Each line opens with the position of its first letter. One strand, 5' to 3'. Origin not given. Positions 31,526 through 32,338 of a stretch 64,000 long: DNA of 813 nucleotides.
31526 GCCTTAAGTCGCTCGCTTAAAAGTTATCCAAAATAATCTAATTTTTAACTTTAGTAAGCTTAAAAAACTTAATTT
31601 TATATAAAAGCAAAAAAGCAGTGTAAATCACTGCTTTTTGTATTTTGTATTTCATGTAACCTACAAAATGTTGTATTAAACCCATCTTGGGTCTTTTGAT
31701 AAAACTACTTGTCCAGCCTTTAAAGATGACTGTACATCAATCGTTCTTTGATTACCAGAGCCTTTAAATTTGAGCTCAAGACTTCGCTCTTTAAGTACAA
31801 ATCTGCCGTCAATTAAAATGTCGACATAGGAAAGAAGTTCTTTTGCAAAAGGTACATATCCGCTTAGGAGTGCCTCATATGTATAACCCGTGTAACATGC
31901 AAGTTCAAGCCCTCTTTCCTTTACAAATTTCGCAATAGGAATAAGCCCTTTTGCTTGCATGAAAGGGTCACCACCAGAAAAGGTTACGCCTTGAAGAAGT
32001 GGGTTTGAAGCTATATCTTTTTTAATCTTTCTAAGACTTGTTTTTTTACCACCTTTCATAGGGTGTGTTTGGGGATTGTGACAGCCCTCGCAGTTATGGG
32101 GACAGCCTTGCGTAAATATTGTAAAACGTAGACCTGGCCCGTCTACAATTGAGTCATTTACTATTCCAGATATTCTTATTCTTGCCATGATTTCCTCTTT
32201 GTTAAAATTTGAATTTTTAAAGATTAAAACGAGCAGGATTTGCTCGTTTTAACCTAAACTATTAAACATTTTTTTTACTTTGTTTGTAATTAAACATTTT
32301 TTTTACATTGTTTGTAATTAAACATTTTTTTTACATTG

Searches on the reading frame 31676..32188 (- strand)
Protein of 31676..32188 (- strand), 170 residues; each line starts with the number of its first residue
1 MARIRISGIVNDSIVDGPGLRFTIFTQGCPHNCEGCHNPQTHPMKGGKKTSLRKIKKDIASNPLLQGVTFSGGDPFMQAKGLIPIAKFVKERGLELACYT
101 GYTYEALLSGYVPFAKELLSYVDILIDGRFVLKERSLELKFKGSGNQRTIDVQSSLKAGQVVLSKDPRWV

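Call 34: find_encoding_contigs(protein=window:31676-32188:-, flank=1500, max_places=10)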
Protein window:31676-32188:- (170 aa): 2 contigs read that carry it; 2 places shown.
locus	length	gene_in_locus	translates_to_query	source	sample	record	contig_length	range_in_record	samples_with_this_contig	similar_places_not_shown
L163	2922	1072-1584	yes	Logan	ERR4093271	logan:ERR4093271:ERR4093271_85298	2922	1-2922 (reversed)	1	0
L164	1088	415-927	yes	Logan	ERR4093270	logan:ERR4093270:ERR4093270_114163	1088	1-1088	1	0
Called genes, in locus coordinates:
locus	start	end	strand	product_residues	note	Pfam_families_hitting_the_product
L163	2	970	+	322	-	?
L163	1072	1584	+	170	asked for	PF13353:Fer4_12, PF04055:Radical_SAM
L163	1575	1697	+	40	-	-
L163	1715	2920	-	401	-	?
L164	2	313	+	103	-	?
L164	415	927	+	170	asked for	PF13353:Fer4_12, PF04055:Radical_SAM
